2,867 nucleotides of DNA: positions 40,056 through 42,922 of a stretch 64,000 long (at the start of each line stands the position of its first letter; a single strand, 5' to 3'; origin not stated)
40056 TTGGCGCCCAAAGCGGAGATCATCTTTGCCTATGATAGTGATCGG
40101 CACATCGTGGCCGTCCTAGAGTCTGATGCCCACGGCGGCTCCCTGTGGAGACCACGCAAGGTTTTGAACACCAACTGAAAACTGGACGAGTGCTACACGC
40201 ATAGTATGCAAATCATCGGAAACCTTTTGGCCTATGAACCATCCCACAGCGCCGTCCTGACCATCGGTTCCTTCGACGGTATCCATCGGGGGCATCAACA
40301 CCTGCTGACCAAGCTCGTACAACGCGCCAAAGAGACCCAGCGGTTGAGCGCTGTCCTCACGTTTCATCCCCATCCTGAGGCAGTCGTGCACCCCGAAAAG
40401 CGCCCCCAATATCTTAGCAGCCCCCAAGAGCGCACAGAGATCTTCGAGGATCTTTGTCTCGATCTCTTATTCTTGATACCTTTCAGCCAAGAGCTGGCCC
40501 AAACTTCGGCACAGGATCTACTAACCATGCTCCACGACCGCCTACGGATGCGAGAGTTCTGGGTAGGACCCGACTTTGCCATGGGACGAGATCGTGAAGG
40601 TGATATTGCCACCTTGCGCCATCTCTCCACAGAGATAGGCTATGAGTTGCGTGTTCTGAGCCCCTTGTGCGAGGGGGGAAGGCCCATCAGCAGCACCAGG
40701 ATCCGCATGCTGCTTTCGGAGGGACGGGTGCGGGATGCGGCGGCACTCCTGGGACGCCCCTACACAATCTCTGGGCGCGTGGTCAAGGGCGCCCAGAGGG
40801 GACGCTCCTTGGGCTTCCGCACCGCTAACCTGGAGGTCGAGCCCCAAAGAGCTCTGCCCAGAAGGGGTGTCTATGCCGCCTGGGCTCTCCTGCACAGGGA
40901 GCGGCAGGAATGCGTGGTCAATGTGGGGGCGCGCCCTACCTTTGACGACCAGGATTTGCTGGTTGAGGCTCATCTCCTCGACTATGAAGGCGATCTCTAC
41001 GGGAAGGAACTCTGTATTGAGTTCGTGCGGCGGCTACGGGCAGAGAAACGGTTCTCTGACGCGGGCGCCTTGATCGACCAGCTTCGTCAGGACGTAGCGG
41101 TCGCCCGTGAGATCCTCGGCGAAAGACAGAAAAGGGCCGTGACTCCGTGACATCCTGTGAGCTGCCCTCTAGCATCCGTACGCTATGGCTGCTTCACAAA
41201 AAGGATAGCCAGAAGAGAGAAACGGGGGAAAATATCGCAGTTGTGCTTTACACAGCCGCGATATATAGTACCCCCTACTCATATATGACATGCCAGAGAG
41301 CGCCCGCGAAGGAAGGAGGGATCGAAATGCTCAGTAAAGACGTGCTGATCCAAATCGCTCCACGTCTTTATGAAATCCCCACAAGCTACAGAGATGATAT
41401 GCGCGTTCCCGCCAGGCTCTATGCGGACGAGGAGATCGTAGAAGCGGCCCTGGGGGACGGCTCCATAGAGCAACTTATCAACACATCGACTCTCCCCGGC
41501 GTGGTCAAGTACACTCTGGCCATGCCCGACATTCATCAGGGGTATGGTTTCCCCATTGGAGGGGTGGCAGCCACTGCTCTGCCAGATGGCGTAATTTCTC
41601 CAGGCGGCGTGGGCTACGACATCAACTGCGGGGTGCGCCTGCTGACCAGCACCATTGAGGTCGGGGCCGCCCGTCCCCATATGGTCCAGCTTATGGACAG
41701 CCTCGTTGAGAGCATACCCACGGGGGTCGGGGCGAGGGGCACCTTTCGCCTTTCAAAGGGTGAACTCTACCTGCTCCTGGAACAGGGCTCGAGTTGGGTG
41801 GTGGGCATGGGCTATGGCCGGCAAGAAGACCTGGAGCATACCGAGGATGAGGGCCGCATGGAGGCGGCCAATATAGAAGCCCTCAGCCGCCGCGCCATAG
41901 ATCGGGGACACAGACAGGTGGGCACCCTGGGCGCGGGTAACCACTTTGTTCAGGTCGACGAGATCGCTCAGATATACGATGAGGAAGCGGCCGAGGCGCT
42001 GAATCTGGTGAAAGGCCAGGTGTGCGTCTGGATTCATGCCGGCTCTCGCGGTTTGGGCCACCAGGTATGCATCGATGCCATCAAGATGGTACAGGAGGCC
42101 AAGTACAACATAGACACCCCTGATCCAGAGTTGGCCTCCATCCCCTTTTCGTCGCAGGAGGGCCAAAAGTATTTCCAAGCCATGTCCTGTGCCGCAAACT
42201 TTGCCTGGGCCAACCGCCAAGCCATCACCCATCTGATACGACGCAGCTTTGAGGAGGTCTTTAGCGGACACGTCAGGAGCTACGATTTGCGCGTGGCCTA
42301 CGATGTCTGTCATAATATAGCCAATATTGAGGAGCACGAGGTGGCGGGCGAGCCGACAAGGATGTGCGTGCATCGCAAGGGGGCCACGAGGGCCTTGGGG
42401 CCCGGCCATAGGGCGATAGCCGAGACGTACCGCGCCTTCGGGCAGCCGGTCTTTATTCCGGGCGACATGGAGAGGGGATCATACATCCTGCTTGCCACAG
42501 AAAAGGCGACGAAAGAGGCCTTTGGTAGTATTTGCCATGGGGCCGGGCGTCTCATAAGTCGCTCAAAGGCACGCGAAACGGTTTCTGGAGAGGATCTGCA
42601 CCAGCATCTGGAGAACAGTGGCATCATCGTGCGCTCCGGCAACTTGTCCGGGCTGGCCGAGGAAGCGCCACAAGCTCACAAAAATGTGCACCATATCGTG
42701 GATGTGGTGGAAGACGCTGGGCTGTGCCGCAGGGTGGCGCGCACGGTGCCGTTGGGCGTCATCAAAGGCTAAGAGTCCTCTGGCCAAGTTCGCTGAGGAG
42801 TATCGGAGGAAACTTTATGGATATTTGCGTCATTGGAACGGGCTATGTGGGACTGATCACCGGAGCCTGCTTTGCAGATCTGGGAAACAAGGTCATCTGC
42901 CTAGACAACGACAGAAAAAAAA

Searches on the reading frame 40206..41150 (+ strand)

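Call 85: search_protein_families(library=pfam, proteins=[window:40206-41150:+], max_evalue=0.001)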
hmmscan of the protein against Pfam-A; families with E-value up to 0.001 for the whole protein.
window:40206-41150:+ (314 aa): 3 families
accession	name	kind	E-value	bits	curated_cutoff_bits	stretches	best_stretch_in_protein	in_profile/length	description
PF06574.18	FAD_syn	-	3.3e-43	147.6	27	1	13-165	5-158/158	FAD synthetase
PF01687.23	Flavokinase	-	4e-42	143.8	19.6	1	182-304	1-124/124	Riboflavin kinase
PF01467.32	CTP_transf_like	-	0.00032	21.4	21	1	18-167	1-131/133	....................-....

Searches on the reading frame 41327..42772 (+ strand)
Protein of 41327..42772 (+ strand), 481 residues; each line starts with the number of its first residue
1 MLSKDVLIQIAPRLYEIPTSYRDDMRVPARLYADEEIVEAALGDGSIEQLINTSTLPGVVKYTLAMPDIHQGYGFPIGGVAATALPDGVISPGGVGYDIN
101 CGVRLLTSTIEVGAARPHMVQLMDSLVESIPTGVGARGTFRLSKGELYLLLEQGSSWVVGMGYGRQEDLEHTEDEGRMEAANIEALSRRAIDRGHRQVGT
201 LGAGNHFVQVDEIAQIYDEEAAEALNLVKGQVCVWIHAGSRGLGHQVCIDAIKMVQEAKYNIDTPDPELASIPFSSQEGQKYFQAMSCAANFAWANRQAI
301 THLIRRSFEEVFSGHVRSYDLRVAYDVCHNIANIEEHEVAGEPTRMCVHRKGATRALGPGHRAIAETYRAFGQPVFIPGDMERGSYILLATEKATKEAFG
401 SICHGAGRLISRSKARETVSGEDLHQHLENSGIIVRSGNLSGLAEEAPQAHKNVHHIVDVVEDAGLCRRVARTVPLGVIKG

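Call 85: search_protein_families(library=pfam, proteins=[window:41327-42772:+], max_evalue=0.001)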
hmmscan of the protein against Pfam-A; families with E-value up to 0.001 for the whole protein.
window:41327-42772:+ (481 aa): 1 family
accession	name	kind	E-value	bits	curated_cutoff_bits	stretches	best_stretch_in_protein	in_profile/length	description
PF01139.22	RtcB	-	1e-155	519.6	27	1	49-481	1-426/426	tRNA-splicing ligase RtcB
